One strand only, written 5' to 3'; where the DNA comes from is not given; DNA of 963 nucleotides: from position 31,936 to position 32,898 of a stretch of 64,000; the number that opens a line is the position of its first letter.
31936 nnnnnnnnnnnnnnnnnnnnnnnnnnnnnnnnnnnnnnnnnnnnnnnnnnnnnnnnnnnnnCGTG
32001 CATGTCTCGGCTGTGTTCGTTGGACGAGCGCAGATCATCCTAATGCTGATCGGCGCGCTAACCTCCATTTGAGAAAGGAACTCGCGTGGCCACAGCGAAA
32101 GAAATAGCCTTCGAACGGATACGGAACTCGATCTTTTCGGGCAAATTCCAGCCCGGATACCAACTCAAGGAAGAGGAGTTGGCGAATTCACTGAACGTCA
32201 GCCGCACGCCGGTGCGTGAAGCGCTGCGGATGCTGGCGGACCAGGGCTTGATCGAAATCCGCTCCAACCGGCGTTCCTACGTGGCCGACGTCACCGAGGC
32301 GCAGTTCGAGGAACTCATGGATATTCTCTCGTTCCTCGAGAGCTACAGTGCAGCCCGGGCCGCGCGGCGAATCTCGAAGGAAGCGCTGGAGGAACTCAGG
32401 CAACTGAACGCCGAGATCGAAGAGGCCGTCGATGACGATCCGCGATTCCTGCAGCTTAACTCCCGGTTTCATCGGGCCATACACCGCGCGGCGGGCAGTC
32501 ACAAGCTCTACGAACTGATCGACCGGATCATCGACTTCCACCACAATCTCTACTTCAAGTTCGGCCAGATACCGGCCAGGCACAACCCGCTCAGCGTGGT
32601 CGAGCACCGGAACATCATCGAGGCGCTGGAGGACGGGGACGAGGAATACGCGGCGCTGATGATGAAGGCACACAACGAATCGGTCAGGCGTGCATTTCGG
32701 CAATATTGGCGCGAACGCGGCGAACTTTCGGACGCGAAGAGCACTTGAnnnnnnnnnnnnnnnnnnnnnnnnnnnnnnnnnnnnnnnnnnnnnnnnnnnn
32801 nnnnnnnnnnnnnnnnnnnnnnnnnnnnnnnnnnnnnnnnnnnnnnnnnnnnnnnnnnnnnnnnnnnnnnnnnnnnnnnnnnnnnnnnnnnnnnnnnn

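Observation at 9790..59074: Recurring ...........-type palindrome in at least four promoter regions spread over 50 kb - candidate GntR/FadR regulon linking the ASST, P450, TBDR and hydrolase operons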

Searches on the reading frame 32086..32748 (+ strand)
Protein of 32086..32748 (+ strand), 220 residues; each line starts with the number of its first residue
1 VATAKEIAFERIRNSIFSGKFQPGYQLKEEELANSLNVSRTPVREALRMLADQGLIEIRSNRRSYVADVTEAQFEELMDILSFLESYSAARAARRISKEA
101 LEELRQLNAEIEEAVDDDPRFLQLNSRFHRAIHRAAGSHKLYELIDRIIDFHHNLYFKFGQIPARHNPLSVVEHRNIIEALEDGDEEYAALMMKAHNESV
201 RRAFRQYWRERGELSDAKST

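Call 8: search_protein_families(library=pfam, proteins=[window:32086-32748:+], max_evalue=0.00001)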
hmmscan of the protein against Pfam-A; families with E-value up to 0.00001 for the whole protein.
window:32086-32748:+ (220 aa): 3 families
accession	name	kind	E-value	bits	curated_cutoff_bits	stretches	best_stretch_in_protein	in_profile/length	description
PF07729.17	FCD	-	8.5e-22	78.3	24.3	1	76-197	1-123/125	FCD domain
PF00392.27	GntR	-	1.1e-18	67.1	27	1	8-66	5-64/64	Bacterial regulatory proteins, gntR family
PF13545.12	HTH_Crp_2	-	6.3e-06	26.5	27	0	27-66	23-61/70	Crp-like helix-turn-helix domain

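Call 17: find_related_loci(query=window:32086-32748:+, collection=genome_contigs, flank=10000)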
Query window:32086-32748:+ (220 aa) in genome_contigs; peptide patterns used: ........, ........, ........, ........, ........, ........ (x = any residue, [..] = any of these).
335 stretches matched a pattern; 9 encode a relative of the query (tblastn E <= 1e-3); 8 distinct loci.
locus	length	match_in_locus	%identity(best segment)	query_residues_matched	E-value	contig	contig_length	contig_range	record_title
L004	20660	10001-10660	96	1-220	7e-141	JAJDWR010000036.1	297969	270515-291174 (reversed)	MAG: Gammaproteobacteria bacterium isolate jk18x25bins.5 k141_184860, whole genome shotgun sequence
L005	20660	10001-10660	96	1-220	2e-140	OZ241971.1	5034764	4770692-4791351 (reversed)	MAG: Candidatus Rariloculaceae bacterium isolate 10a0c7d6-6ede-4db6-943a-c409cb9c6a76 genome assembly, chromosome: 1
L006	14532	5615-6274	89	1-220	9e-131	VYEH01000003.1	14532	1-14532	MAG: Proteobacteria bacterium isolate SB0676_bin_28 NODE_1598_length_14532_cov_4.327761, whole genome shotgun sequence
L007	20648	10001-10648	84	1-216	8e-122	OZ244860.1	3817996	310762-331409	MAG: Candidatus Rariloculaceae bacterium isolate 679df853-ac47-4b83-8e01-f524b298fd7f genome assembly, chromosome: 1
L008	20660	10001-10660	96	1-220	3e-141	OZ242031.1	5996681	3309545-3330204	MAG: Candidatus Rariloculaceae bacterium isolate a5421204-da08-4551-a270-5214cadbb2a1 genome assembly, chromosome: 1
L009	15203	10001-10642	57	1-210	1e-77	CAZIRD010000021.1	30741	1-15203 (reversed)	MAG TPA_asm: uncultured Acidibacter sp. isolate SRP278252_co3_77 genome assembly, contig: NODE_2296_length_30741_cov_33.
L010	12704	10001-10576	31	8-199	1e-20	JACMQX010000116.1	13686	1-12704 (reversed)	MAG: Ramlibacter sp. isolate LF-bin-46 FL-bin-46-contig-k141_603329, whole genome shotgun sequence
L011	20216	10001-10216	34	16-89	7e-6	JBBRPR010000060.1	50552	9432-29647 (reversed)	MAG: Planctomycetota bacterium isolate La1_metabat2.451 LA1C_B2.451_k141_3156654L_50552_cov_19.9978, whole genome shotgu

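Call 23: search_protein_families(library=pfam, proteins=[L009:925-2268:+, L009:2284-4011:+, L009:3998-5878:-, L009:5629-7569:-, L009:7367-8878:-, L009:8844-9860:-, L009:10001-10771:+, L009:10793-11593:-, L009:11627-12391:-, L009:12388-14757:-], max_evalue=0.00001)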
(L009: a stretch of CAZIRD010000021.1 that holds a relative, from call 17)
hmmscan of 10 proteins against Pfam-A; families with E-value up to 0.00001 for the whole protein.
L009:925-2268:+ (447 aa): 4 families
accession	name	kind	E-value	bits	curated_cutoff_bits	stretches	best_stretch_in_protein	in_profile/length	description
PF07690.21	MFS_1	-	9.1e-47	160.1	33.4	2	26-291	2-241/347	Major Facilitator Superfamily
PF00083.30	Sugar_tr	-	5.2e-29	101.8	22.3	1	60-270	51-270/452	Sugar (and other) transporter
PF06779.20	MFS_4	-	2.2e-08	34.3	26.3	0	41-198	14-174/364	Uncharacterised MFS-type transporter YbfB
PF06609.19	TRI12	-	6.7e-06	25.3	23.2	0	66-203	89-226/599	Fungal trichothecene efflux pump (TRI12)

L009:2284-4011:+ (575 aa): 4 families
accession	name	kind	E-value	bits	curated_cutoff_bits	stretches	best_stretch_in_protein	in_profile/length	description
PF00732.25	GMC_oxred_N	-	2.4e-39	135.8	23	1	7-306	2-217/218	GMC oxidoreductase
PF05199.19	GMC_oxred_C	-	4.1e-29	102.4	24.6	1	373-557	1-139/139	GMC oxidoreductase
PF05834.18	Lycopene_cycl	-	3.8e-07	29.9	23.4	1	7-72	1-69/380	Lycopene cyclase protein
PF00890.30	FAD_binding_2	-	1.8e-06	27.9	20.4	0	211-330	146-279/414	FAD binding domain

L009:3998-5878:- (626 aa): 3 families
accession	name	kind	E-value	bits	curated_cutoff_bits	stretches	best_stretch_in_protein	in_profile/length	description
PF00884.28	Sulfatase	-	2.8e-44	152.1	25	2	293-512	122-301/301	Sulfatase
PF16347.10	SGSH_C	-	6.4e-17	62.6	29.3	1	459-611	1-151/154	N-sulphoglucosamine sulphohydrolase, C-terminal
PF01663.27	Phosphodiest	-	1e-13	52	23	1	98-455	2-220/342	Type I phosphodiesterase / nucleotide pyrophosphatase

L009:5629-7569:- (646 aa): 1 family
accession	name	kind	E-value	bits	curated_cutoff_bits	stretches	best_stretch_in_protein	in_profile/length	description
PF05935.17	Arylsulfotrans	-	6.8e-49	167.3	24.2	1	250-571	31-340/374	Arylsulfotransferase (ASST)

L009:7367-8878:- (503 aa): 1 family
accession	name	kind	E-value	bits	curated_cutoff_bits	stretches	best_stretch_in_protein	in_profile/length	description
PF00171.27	Aldedh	-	1.9e-133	445.9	23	1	37-498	1-461/461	Aldehyde dehydrogenase family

L009:8844-9860:- (338 aa): 1 family
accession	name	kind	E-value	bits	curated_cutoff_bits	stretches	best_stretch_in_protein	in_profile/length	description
PF04909.20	Amidohydro_2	-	8.6e-34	118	26.4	1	4-332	1-286/289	Amidohydrolase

L009:10001-10771:+ (256 aa): 2 families
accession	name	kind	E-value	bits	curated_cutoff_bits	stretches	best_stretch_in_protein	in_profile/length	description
PF07729.17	FCD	-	1.4e-20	74.4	24.3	1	76-202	1-124/125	FCD domain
PF00392.27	GntR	-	5.1e-19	68.1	27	1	5-66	2-64/64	Bacterial regulatory proteins, gntR family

L009:10793-11593:- (266 aa): 6 families
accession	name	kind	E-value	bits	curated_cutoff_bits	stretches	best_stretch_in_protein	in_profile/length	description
PF02798.26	GST_N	-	9e-16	58.4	20.9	1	2-75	3-76/76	Glutathione S-transferase, N-terminal domain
PF13417.12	GST_N_3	-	4.5e-15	56.2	22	1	4-81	1-75/75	Glutathione S-transferase, N-terminal domain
PF13409.12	GST_N_2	-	1.8e-14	54.6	25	1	10-75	2-69/70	Glutathione S-transferase, N-terminal domain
PF13410.11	GST_C_2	-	3.9e-11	43.3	24.9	1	162-226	4-69/69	Glutathione S-transferase, C-terminal domain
PF00043.30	GST_C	-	7.6e-10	39.3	20.7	1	158-231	20-93/93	Glutathione S-transferase, C-terminal domain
PF14497.11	GST_C_3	-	5e-06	27.1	21.6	1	170-234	32-98/104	Glutathione S-transferase, C-terminal domain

L009:11627-12391:- (254 aa): 4 families
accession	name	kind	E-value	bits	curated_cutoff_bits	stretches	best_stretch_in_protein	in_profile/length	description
PF13561.12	adh_short_C2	-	9.6e-56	189.4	27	1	15-250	3-234/236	Enoyl-(Acyl carrier protein) reductase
PF00106.31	adh_short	-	6.2e-51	173.1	26.6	1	7-200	1-191/195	short chain dehydrogenase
PF08659.16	KR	-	1e-07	32.5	22.6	1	10-174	4-165/180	KR domain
PF23441.1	SDR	-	7.5e-06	26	27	1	8-197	9-200/258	SDR-like rossmann domain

L009:12388-14757:- (789 aa): 2 families
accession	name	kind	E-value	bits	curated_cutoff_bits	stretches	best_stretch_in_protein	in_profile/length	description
PF00593.30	TonB_dep_Rec_b-barrel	-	5.2e-33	116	27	1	310-749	55-436/436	TonB dependent receptor-like, beta-barrel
PF07715.20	Plug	-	6.9e-12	46.3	23.9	1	53-156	2-107/107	TonB-dependent Receptor Plug Domain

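Call 26: find_homologous_proteins(query=window:32086-32748:+, max_evalue=1e-20)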
Query window:32086-32748:+ (220 aa): 122 proteins with E <= 1e-20 among 824 candidates; the best 120 are listed.
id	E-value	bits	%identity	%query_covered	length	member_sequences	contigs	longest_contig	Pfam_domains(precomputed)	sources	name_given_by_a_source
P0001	2.8e-122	424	90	100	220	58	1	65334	PF07729.18,PF00392.28,PF13545.13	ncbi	-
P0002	2.5e-121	421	89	100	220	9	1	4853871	PF07729.18,PF00392.28,PF13545.13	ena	-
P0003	4.1e-119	414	86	100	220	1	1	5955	PF07729.18,PF00392.28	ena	-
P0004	7.0e-114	396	84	98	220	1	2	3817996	PF07729.18,PF00392.28,PF13545.13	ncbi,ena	-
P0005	2.5e-85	303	91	72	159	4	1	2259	PF07729.18,PF00392.28,PF13545.13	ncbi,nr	ncbi:MAG: GntR family transcriptional regulator, partial [Rhodospirillales bacterium]|nr:GntR family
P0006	2.9e-81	290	65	100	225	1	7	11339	PF07729.18,PF00392.28,PF13545.13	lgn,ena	-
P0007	7.0e-80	286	65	95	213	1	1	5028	PF08279.19,PF07729.18,PF00392.28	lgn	-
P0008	2.2e-79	284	61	95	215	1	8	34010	PF08279.19,PF07729.18,PF00392.28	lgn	-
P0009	2.6e-79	284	61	95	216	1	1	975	PF07729.18,PF00392.28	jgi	-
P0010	3.1e-79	283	61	100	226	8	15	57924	PF07729.18,PF00392.28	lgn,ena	-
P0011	5.5e-79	283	63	95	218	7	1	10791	PF07729.18,PF00392.28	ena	-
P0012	1.3e-78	281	63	95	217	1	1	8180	PF07729.18,PF00392.28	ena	-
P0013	1.5e-78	281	63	95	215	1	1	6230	PF08279.19,PF07729.18,PF00392.28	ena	-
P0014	3.0e-78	280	63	95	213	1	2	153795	PF07729.18,PF00392.28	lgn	-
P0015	4.3e-78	280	61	95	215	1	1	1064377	PF08279.19,PF07729.18,PF00392.28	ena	-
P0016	8.7e-78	279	64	95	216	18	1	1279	PF07729.18,PF00392.28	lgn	-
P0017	8.7e-78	279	61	99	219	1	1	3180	PF07729.18,PF00392.28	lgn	-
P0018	1.0e-77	278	63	95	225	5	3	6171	PF07729.18,PF00392.28,PF13545.13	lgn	-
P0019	1.2e-77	278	62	95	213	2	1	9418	PF07729.18,PF00392.28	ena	-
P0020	1.3e-77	278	63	96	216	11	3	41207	PF07729.18,PF00392.28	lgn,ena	-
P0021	5.2e-77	276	62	96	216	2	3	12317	PF07729.18,PF00392.28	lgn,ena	-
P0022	2.2e-76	274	60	97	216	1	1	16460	PF07729.18,PF00392.28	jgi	-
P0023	5.0e-76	273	60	95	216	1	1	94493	PF07729.18,PF00392.28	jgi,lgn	jgi:DNA-binding GntR family transcriptional regulator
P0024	1.4e-75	271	60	95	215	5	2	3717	PF08279.19,PF07729.18,PF00392.28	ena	-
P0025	1.9e-75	271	60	95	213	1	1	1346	PF08279.19,PF07729.18,PF00392.28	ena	-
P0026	5.6e-75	270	58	95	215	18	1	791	PF08279.19,PF07729.18,PF00392.28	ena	-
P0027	1.0e-74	269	58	95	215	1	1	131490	PF08279.19,PF07729.18,PF00392.28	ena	-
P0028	1.5e-74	268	61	95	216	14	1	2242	PF07729.18,PF00392.28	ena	-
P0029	3.3e-74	267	60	95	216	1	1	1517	PF07729.18,PF00392.28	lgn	-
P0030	4.4e-74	267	58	95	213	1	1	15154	PF08279.19,PF07729.18,PF00392.28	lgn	-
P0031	5.8e-74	266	59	95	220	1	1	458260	PF13412.13,PF07729.18,PF00392.28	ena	-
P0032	6.6e-74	266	59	95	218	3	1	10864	PF07729.18,PF00392.28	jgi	-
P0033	7.4e-74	266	60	95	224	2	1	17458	PF07729.18,PF00392.28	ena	-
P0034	3.7e-73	264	60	95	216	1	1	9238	PF07729.18,PF00392.28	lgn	-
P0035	5.1e-73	263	58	98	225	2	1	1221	PF07729.18,PF00392.28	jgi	-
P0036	2.5e-72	261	59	95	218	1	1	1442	PF07729.18,PF00392.28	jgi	-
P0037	4.1e-72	260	57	96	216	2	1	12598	PF07729.18,PF00392.28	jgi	-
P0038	6.2e-72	260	59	95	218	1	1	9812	PF07729.18,PF00392.28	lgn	-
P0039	2.1e-71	258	60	92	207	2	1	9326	PF07729.18,PF00392.28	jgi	-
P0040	2.6e-71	258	58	95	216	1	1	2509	PF07729.18,PF00392.28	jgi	-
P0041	3.1e-71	257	60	95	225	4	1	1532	PF07729.18,PF00392.28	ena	-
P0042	9.9e-71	256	60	96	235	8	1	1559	PF07729.18,PF00392.28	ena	-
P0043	1.2e-70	255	59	95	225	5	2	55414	PF07729.18,PF00392.28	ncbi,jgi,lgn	ncbi:MAG: GntR family transcriptional regulator [Pseudomonadales bacterium]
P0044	3.0e-70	254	56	98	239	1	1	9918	PF07729.18,PF00392.28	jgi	jgi:DNA-binding GntR family transcriptional regulator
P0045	5.1e-70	253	54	100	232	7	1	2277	PF07729.18,PF00392.28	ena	-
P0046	1.8e-69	252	57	95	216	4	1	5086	PF07729.18,PF00392.28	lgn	-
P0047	4.3e-69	250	56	95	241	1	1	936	PF07729.18,PF00392.28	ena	-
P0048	1.2e-66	242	54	95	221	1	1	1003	PF13412.13,PF07729.18,PF00392.28,PF13545.13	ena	-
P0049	1.5e-66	242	56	95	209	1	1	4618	PF07729.18,PF00392.28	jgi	-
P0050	8.0e-66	240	51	95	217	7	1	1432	PF07729.18,PF00392.28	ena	-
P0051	1.7e-62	229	53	95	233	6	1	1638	PF07729.18,PF00392.28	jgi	-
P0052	2.0e-55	206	51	97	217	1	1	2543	PF07729.18,PF00392.28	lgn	-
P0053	1.8e-54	203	50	95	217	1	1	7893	PF07729.18,PF00392.28,PF13545.13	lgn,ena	-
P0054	2.2e-54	202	51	94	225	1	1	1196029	PF07729.18,PF00392.28,PF13545.13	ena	-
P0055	5.9e-54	201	50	93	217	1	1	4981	PF07729.18,PF00392.28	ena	-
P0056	4.5e-52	195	48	96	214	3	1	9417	PF07729.18,PF00392.28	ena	-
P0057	5.2e-52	195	49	96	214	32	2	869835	PF07729.18,PF00392.28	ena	-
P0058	4.6e-51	191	48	94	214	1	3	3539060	PF07729.18,PF00392.28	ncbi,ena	-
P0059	2.1e-50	189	48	94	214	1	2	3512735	PF07729.18,PF00392.28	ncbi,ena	-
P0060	1.9e-47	180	46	96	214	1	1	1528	PF07729.18,PF00392.28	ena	-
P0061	1.6e-38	151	70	47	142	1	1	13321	PF08279.19,PF00392.28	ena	-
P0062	3.0e-30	124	39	90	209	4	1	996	PF07729.18,PF00392.28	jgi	jgi:DNA-binding GntR family transcriptional regulator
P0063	6.1e-29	119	38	92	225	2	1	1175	PF07729.18,PF00392.28,PF13545.13,PF01325.26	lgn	-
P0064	2.8e-28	117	39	96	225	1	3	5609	PF07729.18,PF00392.28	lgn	-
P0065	3.1e-28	117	42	95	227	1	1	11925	PF07729.18,PF00392.28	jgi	-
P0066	8.7e-28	115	35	97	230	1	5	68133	PF13412.13,PF07729.18,PF00392.28,PF13545.13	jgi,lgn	jgi:DNA-binding GntR family transcriptional regulator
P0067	1.3e-26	112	39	96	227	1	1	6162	PF07729.18,PF00392.28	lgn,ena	-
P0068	5.1e-26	110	36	87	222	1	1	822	PF07729.18,PF00392.28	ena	-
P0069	1.4e-25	108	35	94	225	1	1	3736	PF13412.13,PF07729.18,PF00392.28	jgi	jgi:DNA-binding GntR family transcriptional regulator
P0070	1.6e-25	108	36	94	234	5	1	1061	PF07729.18,PF00392.28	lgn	-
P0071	1.8e-25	108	35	94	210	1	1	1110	PF07729.18,PF00392.28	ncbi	-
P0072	2.0e-25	108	36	93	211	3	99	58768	PF07729.18,PF00392.28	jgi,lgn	-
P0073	3.8e-25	107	36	87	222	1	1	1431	PF07729.18,PF00392.28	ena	-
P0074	4.5e-25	107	40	95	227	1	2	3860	PF07729.18,PF00392.28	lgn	-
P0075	4.5e-25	107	37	89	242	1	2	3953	PF07729.18,PF00392.28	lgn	-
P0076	4.7e-25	107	34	88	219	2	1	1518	PF07729.18,PF00392.28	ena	-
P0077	5.0e-25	106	35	87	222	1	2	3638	PF07729.18,PF00392.28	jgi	-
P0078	7.1e-25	106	36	89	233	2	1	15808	PF13412.13,PF07729.18,PF00392.28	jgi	-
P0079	1.1e-24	105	35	92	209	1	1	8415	PF07729.18,PF00392.28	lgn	-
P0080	2.3e-24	104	34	88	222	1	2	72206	PF07729.18,PF00392.28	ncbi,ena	-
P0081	4.0e-24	104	35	93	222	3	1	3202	PF13412.13,PF07729.18,PF00392.28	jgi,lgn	-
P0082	6.2e-24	103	35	99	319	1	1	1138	PF07729.18,PF00392.28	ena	-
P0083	6.5e-24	103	34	88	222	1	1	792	PF07729.18,PF00392.28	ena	-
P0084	7.2e-24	103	35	93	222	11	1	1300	PF13412.13,PF07729.18,PF00392.28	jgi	jgi:DNA-binding GntR family transcriptional regulator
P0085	8.3e-24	102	35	88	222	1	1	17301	PF07729.18,PF00392.28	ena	-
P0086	8.4e-24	102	35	93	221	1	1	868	PF13412.13,PF07729.18,PF00392.28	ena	-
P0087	9.9e-24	102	34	88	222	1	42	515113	PF07729.18,PF00392.28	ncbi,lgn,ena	-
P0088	1.0e-23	102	36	93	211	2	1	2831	PF07729.18,PF00392.28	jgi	jgi:DNA-binding GntR family transcriptional regulator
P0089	1.1e-23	102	34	86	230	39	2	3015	PF07729.18,PF00392.28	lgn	-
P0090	1.1e-23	102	35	88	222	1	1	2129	PF07729.18,PF00392.28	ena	-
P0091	1.4e-23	102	34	86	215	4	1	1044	PF07729.18,PF00392.28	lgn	-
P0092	1.6e-23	102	34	88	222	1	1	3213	PF07729.18,PF00392.28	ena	-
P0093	1.6e-23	102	36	92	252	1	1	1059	PF13412.13,PF07729.18,PF00392.28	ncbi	-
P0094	1.9e-23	101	34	86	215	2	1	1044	PF07729.18,PF00392.28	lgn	-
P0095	2.2e-23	101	34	88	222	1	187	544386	PF07729.18,PF00392.28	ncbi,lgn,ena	-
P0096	2.8e-23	101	34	87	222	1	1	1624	PF07729.18,PF00392.28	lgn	-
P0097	2.9e-23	101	34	88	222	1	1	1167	PF07729.18,PF00392.28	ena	-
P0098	3.3e-23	101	35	89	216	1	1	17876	PF13412.13,PF07729.18,PF00392.28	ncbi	-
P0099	4.1e-23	100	35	95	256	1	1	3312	PF07729.18,PF00392.28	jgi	jgi:DNA-binding GntR family transcriptional regulator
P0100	4.1e-23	100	34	88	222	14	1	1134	PF07729.18,PF00392.28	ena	-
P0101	7.6e-23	99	35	92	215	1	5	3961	PF07729.18,PF00392.28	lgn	-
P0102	9.8e-23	99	36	93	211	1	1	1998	PF07729.18,PF00392.28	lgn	-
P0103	1.2e-22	99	35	94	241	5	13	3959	PF07729.18,PF00392.28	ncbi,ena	-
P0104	1.2e-22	99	34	89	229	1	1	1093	PF07729.18,PF00392.28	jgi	-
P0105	1.8e-22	98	36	84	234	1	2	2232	PF07729.18,PF00392.28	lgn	-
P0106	1.9e-22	98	36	94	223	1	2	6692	PF07729.18,PF00392.28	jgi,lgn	jgi:DNA-binding GntR family transcriptional regulator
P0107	2.3e-22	98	34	88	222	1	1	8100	PF07729.18,PF00392.28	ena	-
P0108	4.6e-22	97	43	58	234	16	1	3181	PF07729.18,PF00392.28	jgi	jgi:DNA-binding GntR family transcriptional regulator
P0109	4.8e-22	97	35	91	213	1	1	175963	PF07729.18,PF00392.28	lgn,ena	-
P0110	6.8e-22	96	33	93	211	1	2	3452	PF07729.18,PF00392.28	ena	-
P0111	7.9e-22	96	35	93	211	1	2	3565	PF07729.18,PF00392.28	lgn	-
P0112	1.1e-21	96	35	93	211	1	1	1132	PF07729.18,PF00392.28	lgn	-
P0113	1.1e-21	96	37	84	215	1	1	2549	PF07729.18,PF00392.28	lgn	-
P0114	1.1e-21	96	34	91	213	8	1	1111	PF07729.18,PF00392.28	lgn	-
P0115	1.7e-21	95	34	87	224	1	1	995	PF07729.18,PF00392.28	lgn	-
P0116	1.8e-21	95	35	93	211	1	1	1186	PF07729.18,PF00392.28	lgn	-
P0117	2.0e-21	95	42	58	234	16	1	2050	PF07729.18,PF00392.28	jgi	-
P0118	2.9e-21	94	43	64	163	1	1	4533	PF07729.18,PF00392.28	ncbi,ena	-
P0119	4.4e-21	94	34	93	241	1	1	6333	PF07729.18,PF00392.28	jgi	jgi:DNA-binding GntR family transcriptional regulator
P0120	5.3e-21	93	34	87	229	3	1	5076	PF13412.13,PF07729.18,PF00392.28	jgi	-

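Call 27: find_encoding_contigs(protein=P0014, flank=10000, max_places=1)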
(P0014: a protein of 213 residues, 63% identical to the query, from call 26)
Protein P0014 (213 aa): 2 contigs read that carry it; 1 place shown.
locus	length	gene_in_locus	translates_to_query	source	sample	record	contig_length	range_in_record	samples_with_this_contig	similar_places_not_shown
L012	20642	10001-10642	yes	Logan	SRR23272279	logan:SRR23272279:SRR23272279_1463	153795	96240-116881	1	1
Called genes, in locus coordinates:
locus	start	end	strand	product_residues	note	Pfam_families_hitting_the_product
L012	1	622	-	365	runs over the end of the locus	PF08240:ADH_N, PF00107:ADH_zinc_N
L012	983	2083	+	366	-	PF10340:Say1_Mug180, PF20434:BD-FAE (weak), PF07859:Abhydrolase_3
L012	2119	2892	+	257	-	PF00106:adh_short, PF08659:KR, PF13561:adh_short_C2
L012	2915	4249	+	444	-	PF07690:MFS_1, PF00083:Sugar_tr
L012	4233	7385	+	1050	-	PF07690:MFS_1 (weak), PF01564:Spermine_synth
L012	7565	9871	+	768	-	PF07715:Plug, PF00593:TonB_dep_Rec_b-barrel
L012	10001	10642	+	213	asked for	PF00392:GntR, PF07729:FCD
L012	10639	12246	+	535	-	PF00884:Sulfatase, PF01663:Phosphodiest (faint), PF00884:Sulfatase, PF16347:SGSH_C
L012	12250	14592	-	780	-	PF00884:Sulfatase, PF16347:SGSH_C (weak)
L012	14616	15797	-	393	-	PF00364:Biotin_lipoyl, PF02817:E3_binding, PF00198:2-oxoacid_dh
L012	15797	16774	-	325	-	PF02779:Transket_pyr, PF02780:Transketolase_C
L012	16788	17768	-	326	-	PF00676:E1_dh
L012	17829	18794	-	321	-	PF02779:Transket_pyr, PF02780:Transketolase_C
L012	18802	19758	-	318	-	PF00676:E1_dh, PF13292:DXP_synthase_N (weak), PF02775:TPP_enzyme_C (weak)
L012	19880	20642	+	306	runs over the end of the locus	PF00126:HTH_1, PF03466:LysR_substrate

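Call 28: find_encoding_contigs(protein=P0015, flank=10000, max_places=1)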
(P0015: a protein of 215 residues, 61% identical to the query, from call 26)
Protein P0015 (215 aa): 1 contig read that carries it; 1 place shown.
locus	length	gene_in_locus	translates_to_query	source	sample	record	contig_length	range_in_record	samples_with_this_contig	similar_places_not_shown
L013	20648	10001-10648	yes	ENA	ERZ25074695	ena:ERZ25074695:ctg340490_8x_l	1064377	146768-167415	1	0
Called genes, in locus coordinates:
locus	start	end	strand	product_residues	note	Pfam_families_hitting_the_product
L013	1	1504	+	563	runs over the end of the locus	PF05935:Arylsulfotrans, PF14269:Arylsulfotran_2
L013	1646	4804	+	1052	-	PF07690:MFS_1 (weak), PF01564:Spermine_synth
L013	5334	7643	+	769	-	PF07715:Plug, PF00593:TonB_dep_Rec_b-barrel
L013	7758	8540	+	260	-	PF00106:adh_short, PF01370:Epimerase (weak), PF08659:KR, PF13561:adh_short_C2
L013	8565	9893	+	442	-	PF00083:Sugar_tr, PF07690:MFS_1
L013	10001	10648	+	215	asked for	PF00392:GntR, PF08279:HTH_11 (faint), PF07729:FCD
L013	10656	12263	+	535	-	PF00884:Sulfatase, PF01663:Phosphodiest (faint), PF00884:Sulfatase, PF16347:SGSH_C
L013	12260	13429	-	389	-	PF00364:Biotin_lipoyl, PF02817:E3_binding, PF00198:2-oxoacid_dh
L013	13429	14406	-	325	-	PF02779:Transket_pyr, PF02780:Transketolase_C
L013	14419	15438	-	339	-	PF00676:E1_dh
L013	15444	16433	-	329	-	PF02779:Transket_pyr, PF02780:Transketolase_C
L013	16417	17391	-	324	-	PF00676:E1_dh, PF13292:DXP_synthase_N (weak), PF02775:TPP_enzyme_C (weak)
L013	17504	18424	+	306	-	PF00126:HTH_1, PF03466:LysR_substrate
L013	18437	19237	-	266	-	PF00106:adh_short, PF08659:KR, PF13561:adh_short_C2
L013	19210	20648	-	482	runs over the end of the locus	PF00171:Aldedh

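Call 29: find_encoding_contigs(protein=P0043, flank=10000, max_places=1)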
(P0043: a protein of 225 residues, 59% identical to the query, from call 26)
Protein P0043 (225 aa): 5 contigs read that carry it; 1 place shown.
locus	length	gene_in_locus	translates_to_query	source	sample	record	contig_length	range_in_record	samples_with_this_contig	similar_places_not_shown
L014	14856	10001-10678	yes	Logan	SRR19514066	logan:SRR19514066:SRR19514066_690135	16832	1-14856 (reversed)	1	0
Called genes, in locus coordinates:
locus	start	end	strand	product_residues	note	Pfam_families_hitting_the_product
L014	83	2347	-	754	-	PF07715:Plug, PF00593:TonB_dep_Rec_b-barrel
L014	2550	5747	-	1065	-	PF01564:Spermine_synth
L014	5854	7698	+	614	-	PF12228:DUF3604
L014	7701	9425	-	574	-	PF05935:Arylsulfotrans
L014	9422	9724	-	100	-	PF07045:DUF1330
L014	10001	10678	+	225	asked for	PF00392:GntR, PF07729:FCD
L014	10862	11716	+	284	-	-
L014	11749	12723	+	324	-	PF13795:HupE_UreJ_2, PF04955:HupE_UreJ (weak)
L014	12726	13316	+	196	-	PF04955:HupE_UreJ (weak)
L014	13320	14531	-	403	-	PF02771:Acyl-CoA_dh_N, PF02770:Acyl-CoA_dh_M, PF00441:Acyl-CoA_dh_1, PF22924:ACOX_C_alpha1 (weak), PF08028:Acyl-CoA_dh_2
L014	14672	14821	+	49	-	-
